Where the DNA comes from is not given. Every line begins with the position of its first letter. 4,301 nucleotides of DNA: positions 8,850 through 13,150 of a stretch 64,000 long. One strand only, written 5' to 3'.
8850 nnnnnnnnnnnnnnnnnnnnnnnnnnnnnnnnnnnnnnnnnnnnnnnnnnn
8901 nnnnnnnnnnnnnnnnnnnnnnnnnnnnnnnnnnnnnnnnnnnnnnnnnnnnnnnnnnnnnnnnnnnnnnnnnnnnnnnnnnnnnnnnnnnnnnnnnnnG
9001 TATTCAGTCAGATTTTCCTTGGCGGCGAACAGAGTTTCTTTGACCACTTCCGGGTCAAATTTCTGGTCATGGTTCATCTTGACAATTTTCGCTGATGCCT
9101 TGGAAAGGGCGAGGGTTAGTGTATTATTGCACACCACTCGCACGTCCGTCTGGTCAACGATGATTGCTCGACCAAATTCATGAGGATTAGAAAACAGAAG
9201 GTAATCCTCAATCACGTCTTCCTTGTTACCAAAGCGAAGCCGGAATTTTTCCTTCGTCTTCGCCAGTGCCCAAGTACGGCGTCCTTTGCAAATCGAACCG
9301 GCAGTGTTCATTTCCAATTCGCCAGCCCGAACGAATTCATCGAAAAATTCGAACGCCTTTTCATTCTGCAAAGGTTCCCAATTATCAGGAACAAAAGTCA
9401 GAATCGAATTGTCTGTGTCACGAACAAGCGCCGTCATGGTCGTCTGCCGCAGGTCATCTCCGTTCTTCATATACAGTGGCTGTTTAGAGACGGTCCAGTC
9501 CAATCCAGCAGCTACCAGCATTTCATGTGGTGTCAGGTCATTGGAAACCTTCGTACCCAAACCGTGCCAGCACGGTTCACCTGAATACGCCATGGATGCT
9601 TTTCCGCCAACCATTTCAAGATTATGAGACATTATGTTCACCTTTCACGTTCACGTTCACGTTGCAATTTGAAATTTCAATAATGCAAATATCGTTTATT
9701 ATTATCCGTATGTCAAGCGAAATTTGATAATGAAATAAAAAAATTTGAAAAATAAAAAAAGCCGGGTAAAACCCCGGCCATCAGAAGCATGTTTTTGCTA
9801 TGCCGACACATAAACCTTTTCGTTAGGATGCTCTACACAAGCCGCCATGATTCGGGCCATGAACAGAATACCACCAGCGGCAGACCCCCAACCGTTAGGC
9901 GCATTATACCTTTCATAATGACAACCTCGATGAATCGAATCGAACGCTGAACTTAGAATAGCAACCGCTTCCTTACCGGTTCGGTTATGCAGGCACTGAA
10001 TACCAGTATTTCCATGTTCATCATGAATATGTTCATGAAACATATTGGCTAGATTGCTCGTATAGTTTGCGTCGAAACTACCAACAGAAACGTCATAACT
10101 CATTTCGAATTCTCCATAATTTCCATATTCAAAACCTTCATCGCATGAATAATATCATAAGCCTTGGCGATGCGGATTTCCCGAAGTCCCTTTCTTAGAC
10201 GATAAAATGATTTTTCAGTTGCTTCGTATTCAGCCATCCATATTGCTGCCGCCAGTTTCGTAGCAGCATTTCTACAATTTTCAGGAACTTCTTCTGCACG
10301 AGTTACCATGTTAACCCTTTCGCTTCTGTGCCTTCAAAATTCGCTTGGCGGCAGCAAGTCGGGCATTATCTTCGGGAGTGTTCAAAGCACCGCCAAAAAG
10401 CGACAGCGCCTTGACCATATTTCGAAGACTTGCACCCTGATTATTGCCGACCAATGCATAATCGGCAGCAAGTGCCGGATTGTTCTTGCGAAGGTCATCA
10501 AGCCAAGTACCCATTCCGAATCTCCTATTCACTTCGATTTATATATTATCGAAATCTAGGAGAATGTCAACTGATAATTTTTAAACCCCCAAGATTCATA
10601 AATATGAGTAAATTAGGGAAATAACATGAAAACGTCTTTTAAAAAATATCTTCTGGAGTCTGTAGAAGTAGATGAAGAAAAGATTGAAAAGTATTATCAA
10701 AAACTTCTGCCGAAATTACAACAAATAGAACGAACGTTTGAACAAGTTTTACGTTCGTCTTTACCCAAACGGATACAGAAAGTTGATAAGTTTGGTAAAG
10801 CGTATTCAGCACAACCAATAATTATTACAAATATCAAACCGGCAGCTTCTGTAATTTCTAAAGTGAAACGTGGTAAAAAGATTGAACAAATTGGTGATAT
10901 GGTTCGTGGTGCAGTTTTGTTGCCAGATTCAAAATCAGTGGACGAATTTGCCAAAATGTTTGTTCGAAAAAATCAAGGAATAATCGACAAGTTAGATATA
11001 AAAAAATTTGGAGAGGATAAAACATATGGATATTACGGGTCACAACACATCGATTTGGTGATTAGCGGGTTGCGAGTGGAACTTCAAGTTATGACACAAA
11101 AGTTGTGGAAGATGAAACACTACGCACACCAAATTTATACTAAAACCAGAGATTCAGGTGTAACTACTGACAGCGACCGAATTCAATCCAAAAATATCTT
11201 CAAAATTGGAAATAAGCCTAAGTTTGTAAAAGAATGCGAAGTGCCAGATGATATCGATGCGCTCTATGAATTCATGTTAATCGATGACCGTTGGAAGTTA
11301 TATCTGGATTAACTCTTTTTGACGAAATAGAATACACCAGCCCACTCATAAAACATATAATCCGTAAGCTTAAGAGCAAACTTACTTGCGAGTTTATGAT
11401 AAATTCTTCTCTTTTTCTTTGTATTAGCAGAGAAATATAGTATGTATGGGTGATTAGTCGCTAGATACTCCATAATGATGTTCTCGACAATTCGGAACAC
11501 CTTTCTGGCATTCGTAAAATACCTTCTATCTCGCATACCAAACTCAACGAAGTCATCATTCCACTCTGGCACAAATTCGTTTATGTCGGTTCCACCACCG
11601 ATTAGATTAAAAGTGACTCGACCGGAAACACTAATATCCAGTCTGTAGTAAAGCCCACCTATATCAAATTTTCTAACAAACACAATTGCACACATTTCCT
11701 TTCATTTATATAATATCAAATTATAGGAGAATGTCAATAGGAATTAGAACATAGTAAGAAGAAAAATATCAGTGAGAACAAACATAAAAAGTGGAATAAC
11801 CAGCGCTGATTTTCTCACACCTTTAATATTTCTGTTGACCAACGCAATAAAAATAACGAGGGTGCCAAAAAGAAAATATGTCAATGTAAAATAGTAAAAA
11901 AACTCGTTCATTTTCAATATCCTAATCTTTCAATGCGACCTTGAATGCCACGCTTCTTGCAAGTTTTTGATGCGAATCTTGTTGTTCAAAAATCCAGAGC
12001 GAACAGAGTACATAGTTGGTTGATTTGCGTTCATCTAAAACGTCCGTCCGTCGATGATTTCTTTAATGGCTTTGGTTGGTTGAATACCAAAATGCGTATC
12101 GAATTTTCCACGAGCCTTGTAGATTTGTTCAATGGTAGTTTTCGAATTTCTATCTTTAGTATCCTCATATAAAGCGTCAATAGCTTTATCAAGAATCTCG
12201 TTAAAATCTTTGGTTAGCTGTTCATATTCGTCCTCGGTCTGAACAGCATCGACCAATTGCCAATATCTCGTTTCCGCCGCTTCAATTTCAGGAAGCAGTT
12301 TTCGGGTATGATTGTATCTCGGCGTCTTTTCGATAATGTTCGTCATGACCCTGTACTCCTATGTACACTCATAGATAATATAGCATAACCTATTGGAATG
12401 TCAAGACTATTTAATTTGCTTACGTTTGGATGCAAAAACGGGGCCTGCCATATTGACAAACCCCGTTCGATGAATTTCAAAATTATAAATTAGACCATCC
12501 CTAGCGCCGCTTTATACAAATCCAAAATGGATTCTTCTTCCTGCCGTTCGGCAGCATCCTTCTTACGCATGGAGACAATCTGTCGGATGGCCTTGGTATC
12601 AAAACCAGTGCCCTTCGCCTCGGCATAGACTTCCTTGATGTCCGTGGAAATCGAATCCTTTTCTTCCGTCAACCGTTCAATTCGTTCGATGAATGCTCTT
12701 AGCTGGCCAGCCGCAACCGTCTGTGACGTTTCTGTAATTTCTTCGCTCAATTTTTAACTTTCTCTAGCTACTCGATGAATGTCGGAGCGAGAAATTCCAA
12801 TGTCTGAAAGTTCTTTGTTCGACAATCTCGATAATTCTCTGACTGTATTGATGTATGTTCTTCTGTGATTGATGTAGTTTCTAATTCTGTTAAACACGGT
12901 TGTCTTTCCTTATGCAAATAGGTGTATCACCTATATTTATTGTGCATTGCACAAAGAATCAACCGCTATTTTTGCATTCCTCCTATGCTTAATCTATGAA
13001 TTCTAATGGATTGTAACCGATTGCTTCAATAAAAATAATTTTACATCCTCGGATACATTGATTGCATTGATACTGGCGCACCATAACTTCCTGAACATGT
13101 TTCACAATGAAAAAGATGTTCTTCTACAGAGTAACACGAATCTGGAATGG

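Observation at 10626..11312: Phage-encoded RelA/SpoT-type small alarmone synthetase-like gene on the opposite strand, plus a separate small alarmone hydrolase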

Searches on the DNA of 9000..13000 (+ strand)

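Call 7: search_dna_similar(query=window:9000-13000:+, collection=phages, mode=near, max_rows=15)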
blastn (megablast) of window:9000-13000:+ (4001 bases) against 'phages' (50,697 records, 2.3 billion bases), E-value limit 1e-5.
No match.
